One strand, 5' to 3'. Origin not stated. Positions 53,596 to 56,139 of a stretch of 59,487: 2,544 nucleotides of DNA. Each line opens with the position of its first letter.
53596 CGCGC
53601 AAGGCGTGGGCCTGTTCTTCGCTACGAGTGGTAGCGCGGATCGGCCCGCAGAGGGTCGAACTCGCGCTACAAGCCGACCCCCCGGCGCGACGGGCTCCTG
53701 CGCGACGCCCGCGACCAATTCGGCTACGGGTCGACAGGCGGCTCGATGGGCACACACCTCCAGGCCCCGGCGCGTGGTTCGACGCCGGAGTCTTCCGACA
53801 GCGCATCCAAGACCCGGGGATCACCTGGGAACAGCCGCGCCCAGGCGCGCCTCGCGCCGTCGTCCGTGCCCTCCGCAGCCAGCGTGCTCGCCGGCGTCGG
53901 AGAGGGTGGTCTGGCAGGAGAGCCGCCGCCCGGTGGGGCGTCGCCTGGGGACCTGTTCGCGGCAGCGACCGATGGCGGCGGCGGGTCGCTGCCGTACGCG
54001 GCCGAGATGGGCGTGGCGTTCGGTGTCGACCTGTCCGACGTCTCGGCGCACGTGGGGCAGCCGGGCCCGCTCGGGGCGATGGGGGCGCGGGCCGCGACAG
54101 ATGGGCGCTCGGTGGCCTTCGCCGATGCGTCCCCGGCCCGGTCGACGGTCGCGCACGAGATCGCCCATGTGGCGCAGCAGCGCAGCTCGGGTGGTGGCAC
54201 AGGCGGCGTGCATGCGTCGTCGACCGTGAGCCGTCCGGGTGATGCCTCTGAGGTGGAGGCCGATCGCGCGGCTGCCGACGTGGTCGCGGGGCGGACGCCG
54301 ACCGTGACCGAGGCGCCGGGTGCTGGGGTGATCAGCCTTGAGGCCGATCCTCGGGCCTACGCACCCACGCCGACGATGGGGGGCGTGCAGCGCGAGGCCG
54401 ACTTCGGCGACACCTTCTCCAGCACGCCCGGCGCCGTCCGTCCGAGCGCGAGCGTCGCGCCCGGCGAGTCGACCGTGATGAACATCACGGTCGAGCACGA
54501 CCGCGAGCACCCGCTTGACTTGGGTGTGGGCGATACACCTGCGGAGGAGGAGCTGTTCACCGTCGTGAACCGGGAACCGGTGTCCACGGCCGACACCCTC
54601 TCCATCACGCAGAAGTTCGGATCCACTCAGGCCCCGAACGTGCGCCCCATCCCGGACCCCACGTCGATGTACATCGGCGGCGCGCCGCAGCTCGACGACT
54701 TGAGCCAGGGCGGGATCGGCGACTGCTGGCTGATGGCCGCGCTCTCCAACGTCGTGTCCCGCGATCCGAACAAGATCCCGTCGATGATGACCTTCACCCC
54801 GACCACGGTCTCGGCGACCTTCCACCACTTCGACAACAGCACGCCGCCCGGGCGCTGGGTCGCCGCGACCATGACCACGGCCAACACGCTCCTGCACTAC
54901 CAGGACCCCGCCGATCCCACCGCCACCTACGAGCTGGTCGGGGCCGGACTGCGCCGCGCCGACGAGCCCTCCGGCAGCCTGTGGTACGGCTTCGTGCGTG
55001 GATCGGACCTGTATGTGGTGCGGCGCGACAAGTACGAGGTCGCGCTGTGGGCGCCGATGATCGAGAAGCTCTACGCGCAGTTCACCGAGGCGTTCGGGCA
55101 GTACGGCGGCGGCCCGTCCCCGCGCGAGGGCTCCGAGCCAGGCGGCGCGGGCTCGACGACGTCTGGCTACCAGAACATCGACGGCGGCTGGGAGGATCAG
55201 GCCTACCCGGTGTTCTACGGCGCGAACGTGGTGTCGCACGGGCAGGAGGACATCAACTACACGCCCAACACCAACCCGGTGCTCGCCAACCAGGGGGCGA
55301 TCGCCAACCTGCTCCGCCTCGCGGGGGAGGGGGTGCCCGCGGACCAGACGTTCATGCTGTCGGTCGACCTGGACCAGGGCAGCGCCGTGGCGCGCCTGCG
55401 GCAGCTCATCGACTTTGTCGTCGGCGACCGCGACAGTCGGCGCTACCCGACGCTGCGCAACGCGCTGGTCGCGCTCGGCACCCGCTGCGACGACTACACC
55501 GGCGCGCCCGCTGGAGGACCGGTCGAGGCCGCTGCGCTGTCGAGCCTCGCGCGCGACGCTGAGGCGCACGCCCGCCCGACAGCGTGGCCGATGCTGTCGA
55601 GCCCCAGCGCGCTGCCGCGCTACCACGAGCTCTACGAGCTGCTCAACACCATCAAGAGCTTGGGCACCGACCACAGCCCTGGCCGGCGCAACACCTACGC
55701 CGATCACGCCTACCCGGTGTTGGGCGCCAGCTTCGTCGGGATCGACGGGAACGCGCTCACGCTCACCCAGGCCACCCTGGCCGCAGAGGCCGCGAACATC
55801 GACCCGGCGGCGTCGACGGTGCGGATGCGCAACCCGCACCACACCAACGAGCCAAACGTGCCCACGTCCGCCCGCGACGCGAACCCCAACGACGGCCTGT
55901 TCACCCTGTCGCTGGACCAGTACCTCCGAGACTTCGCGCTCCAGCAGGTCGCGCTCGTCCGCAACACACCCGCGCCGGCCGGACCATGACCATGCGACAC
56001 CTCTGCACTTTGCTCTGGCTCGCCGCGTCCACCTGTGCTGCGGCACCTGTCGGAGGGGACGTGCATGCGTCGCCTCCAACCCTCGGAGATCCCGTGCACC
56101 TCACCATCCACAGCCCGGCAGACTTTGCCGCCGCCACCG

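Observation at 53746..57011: DUF4157 'eCIS cargo' domain fused to a complete calpain-like cysteine protease, co-translated with a secreted partner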

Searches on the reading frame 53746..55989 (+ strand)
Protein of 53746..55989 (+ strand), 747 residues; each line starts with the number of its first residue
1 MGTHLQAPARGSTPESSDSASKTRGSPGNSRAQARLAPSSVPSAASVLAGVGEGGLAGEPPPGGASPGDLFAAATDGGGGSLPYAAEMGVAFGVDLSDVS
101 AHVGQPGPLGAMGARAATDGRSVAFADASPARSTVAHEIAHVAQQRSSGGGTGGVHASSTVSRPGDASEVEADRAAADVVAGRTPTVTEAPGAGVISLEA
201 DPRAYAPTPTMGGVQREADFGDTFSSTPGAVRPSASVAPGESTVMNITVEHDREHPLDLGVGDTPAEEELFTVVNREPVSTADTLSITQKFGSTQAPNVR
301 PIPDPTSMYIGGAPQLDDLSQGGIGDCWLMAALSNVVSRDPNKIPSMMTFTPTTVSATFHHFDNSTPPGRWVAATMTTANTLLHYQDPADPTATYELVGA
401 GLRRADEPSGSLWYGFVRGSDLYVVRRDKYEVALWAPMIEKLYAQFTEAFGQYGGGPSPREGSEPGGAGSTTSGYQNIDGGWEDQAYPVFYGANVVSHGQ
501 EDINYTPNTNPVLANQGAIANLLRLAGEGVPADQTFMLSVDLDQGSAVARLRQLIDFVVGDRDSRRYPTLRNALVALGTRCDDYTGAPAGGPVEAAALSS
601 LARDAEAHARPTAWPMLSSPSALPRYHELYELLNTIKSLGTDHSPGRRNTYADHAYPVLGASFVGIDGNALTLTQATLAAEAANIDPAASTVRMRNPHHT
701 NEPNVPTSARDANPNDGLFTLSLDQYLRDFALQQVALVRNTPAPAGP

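Call 3: search_protein_families(library=pfam, proteins=[window:53746-55989:+], max_evalue=1)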
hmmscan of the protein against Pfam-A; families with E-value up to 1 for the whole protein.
window:53746-55989:+ (747 aa): 2 families
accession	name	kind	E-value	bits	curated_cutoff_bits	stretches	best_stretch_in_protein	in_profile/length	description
PF13699.11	eCIS_core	-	8.1e-12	45.6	22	1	84-147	6-77/79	eCIS core domain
PF00648.27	Peptidase_C2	-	1e-05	25.2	23.8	1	315-339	46-70/297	Calpain family cysteine protease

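Call 6: find_homologous_proteins(query=window:53746-55986:+)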
Query window:53746-55986:+ (747 aa): 8 proteins with E <= 0.001 among 8000 candidates.
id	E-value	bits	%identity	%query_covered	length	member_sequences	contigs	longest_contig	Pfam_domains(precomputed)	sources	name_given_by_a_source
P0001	0.0e+0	1663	100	100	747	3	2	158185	PF00648.28,PF13699.12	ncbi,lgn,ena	-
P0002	1.5e-233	795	56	92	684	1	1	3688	PF00648.28,PF13699.12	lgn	-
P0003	3.0e-52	196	30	73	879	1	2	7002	PF00691.26,PF00648.28,PF13699.12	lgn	-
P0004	7.6e-51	191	30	63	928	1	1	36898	PF00691.26,PF00648.28,PF13699.12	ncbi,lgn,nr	ncbi:MAG: DUF4157 domain-containing protein [Deltaproteobacteria bacterium]|nr:DUF4157 domain-contai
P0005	1.7e-48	183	30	63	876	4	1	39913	PF00691.26,PF00648.28,PF13699.12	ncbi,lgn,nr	ncbi:MAG TPA: DUF4157 domain-containing protein [Kofleriaceae bacterium]|nr:DUF4157 domain-containin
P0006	2.0e-17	81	44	22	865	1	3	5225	PF13699.12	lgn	-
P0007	2.0e-9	54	44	16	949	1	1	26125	PF13699.12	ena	-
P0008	3.7e-8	50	46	11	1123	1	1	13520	PF06114.20,PF13699.12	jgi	jgi:hypothetical protein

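Call 7: search_protein_families(library=ncbifam, proteins=[window:53746-55986:+], max_evalue=1)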
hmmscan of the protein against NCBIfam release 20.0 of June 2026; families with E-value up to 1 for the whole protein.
window:53746-55986:+ (747 aa): 0 families

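Call 17: find_encoding_contigs(protein=P0001, flank=10000, max_places=3)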
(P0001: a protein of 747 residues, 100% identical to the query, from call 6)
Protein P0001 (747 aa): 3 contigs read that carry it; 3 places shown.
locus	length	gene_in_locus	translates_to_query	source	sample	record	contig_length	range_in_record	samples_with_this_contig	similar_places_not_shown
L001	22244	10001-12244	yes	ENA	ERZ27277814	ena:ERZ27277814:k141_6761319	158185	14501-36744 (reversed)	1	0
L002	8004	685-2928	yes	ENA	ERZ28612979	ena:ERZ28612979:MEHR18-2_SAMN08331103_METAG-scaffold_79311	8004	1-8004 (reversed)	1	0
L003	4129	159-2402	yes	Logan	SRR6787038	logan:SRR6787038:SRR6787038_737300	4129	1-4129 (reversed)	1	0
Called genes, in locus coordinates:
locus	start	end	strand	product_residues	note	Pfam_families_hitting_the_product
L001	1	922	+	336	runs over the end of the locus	PF03462:PCRF, PF00472:RF-1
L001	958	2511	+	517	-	PF01336:tRNA_anti-codon (faint), PF00152:tRNA-synt_2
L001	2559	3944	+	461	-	PF12704:MacB_PCD, PF02687:FtsX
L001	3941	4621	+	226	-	PF00005:ABC_tran, PF13304:AAA_21 (faint)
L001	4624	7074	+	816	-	PF07244:POTRA, PF08479:POTRA_2 (faint), PF07244:POTRA, PF01103:Omp85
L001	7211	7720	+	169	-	PF03938:OmpH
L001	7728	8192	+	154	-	PF07977:FabA, PF22818:ApeI-like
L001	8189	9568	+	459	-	-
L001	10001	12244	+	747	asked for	PF13699:eCIS_core, PF00648:Peptidase_C2 (faint)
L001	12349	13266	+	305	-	-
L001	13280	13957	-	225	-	-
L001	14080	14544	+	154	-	-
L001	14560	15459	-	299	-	PF09674:DUF2400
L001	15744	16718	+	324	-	PF02729:OTCace_N, PF00185:OTCace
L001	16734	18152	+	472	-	PF00215:OMPdecase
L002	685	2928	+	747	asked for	PF13699:eCIS_core, PF00648:Peptidase_C2 (faint)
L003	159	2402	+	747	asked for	PF13699:eCIS_core, PF00648:Peptidase_C2 (faint)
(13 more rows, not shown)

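Call 18: find_encoding_contigs(protein=P0004, flank=10000, max_places=2)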
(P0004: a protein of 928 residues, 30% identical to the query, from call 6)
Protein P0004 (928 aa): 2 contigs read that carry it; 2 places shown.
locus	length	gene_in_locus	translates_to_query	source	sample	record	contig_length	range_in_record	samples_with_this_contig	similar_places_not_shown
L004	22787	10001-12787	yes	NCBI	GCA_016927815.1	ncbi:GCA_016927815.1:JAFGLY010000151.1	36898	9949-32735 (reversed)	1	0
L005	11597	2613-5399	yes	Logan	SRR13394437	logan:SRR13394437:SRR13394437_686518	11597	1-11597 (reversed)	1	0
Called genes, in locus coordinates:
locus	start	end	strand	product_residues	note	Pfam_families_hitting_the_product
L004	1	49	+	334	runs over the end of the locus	PF25231:DUF7847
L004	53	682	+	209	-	-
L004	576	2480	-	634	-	PF00012:HSP70, PF06723:MreB_Mbl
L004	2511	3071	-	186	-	PF00226:DnaJ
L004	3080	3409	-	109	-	PF01521:Fe-S_biosyn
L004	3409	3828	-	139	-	PF01592:NifU_N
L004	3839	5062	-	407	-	PF00266:Aminotran_5, PF01212:Beta_elim_lyase (weak)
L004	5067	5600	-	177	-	PF00376:MerR, PF13411:MerR_1, PF09278:MerR-DNA-bind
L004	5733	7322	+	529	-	PF02384:N6_Mtase (weak), PF07669:Eco57I (weak), PF22837:M_Eco57I_C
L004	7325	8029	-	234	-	-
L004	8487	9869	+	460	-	PF13328:HD_4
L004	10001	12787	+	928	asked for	PF13699:eCIS_core, PF00648:Peptidase_C2 (faint), PF00691:OmpA (weak)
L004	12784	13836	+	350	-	-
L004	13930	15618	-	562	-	-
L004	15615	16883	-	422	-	PF08245:Mur_ligase_M, PF27239:FOL3_C, PF02875:Mur_ligase_C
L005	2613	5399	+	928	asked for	PF13699:eCIS_core, PF00648:Peptidase_C2 (faint), PF00691:OmpA (weak)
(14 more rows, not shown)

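Call 19: find_encoding_contigs(protein=P0005, flank=10000, max_places=2)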
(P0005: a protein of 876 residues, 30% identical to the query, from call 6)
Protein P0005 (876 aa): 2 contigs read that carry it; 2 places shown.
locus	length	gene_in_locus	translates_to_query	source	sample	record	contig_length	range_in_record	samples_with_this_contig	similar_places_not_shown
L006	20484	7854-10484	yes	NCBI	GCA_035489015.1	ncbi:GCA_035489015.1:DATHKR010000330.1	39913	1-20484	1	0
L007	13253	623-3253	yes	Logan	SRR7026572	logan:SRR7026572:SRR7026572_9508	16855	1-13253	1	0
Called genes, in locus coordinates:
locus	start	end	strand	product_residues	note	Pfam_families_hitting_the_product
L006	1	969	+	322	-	?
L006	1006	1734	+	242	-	PF00578:AhpC-TSA, PF08534:Redoxin, PF13098:Thioredoxin_2 (weak), PF00085:Thioredoxin (weak), PF13905:Thioredoxin_8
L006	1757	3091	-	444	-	PF00089:Trypsin, PF00932:LTD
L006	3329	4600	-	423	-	PF01551:Peptidase_M23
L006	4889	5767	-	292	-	PF03411:Peptidase_M74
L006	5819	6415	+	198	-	PF04525:LOR (weak)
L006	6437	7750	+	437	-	PF03109:ABC1, PF27536:UbiB_helical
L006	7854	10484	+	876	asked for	PF13699:eCIS_core, PF00648:Peptidase_C2 (faint), PF00691:OmpA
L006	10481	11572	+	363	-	-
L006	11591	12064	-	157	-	PF07617:DUF1579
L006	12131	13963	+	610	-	PF13205:Big_5, PF05048:NosD (weak), PF13229:Beta_helix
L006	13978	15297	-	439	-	PF13520:AA_permease_2, PF00324:AA_permease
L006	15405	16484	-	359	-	PF14078:DUF4259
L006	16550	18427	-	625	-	PF00501:AMP-binding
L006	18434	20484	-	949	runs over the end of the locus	PF00202:Aminotran_3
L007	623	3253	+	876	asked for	PF13699:eCIS_core, PF00648:Peptidase_C2 (faint), PF00691:OmpA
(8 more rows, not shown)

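Call 20: find_encoding_contigs(protein=P0002, flank=10000, max_places=2)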
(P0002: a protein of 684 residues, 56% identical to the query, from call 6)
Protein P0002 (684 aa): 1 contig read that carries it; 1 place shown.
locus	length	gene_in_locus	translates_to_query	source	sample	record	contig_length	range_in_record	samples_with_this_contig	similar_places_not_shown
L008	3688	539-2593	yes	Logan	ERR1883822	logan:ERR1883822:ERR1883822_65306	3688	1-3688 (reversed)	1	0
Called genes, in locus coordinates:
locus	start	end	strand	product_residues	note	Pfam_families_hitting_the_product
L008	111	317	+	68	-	PF15562:Imm17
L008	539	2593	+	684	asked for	PF13699:eCIS_core, PF00648:Peptidase_C2 (faint)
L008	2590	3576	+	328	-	-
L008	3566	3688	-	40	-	?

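Call 21: find_encoding_contigs(protein=P0003, flank=10000, max_places=2)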
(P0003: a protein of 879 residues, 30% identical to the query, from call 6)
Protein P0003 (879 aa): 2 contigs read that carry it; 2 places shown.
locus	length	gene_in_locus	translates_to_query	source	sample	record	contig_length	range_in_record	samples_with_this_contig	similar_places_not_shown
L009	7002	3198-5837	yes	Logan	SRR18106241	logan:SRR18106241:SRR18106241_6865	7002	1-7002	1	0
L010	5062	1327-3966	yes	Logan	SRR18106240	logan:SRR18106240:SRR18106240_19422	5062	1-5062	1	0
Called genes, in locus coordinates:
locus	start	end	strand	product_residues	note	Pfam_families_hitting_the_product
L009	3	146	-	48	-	?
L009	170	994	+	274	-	PF00293:NUDIX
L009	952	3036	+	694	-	PF01301:Glyco_hydro_35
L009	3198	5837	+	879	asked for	PF13699:eCIS_core, PF00648:Peptidase_C2 (faint), PF00691:OmpA (weak)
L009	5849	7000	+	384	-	?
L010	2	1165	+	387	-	?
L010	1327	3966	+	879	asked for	PF13699:eCIS_core, PF00648:Peptidase_C2 (faint), PF00691:OmpA (weak)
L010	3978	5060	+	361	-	?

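Call 35: search_protein_families(library=pfam, alignment_id=A7, max_evalue=0.001)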
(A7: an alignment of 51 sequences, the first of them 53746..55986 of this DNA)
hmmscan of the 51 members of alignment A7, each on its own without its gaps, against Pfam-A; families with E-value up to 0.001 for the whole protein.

A. member 1, window:53746-55986:+ (747 aa): 2 families
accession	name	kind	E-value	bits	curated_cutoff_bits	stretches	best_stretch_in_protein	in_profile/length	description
PF13699.11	eCIS_core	-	8.1e-12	45.6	22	1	84-147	6-77/79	eCIS core domain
PF00648.27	Peptidase_C2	-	1e-05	25.2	23.8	0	315-339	46-70/297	Calpain family cysteine protease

B. families by the number of members that match (of 51 scanned): 6 families
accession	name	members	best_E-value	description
PF00648.27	Peptidase_C2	49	4.1e-13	Calpain family cysteine protease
PF13699.11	eCIS_core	26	2.8e-49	eCIS core domain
PF00691.25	OmpA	6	2.4e-11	OmpA family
PF01476.26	LysM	2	5.1e-10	LysM domain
PF01471.23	PG_binding_1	1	5e-14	Putative peptidoglycan binding domain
PF07963.17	N_methyl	1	0.00067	Prokaryotic N-terminal methylation motif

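Call 51: predict_structure(alignment_id=A6)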
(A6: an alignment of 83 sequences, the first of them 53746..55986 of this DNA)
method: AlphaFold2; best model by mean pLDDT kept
length: 747 residues; sequences in the alignment: 83
mean_pLDDT: 87.5   pTM: 0.80
mean pLDDT of the five models: 87.5, 87.1, 87.1, 86.7, 86.6
residues with pLDDT >= 90: 553; 70-90: 102; 50-70: 21; < 50: 71
segments of 3 or more residues with pLDDT < 50: 1-62, 153-157, 191-193
pLDDT, mean of each block of 10 residues (from residue 1): 31 31 31 31 35 31 74 93 96 95 94 91 96 96 82 50 75 89 81 61 86 92 94 96 97 98 97 91 94 98 96 97 96 98 95 93 91 93 91 88 97 98 98 98 96 89 77 94 97 97 97 98 98 98 97 98 97 98 96 96 97 94 96 95 85 97 98 98 98 96 88 90 98 98 70
secondary structure, 60 per line:
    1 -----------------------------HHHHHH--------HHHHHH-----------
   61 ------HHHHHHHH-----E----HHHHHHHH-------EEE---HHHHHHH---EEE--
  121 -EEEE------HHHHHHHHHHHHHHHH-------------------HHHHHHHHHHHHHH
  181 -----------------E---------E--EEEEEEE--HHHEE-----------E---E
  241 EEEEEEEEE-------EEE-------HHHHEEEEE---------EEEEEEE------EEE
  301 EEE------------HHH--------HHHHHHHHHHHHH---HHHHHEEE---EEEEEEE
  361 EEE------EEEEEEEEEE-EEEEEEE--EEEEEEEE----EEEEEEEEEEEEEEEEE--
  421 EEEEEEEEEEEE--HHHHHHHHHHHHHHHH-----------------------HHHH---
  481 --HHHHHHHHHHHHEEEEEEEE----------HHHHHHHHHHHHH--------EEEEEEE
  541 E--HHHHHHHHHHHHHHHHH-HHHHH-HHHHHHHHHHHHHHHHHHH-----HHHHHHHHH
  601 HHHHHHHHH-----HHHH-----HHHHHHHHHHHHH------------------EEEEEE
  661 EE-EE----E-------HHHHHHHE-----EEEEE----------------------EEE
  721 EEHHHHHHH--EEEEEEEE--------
elements in order (helices of 4 or more, strands of 3 or more residues): H30-35 H44-49 H67-74 H85-92 E100-102 H106-112 E116-118 E122-125 H132-147 H167-180 E211-217 E240-249 E257-259 H267-270 E271-275 E285-291 E298-303 H327-339 H343-347 E348-350 E354-363 E370-379 E381-387 E390-397 E402-418 E421-432 H435-450 H474-477 H483-494 E495-502 H513-525 E534-541 H544-560 H562-566 H568-586 H592-609 H615-618 H624-636 E655-662 H678-684 E691-695 E718-722 H723-729 E732-739
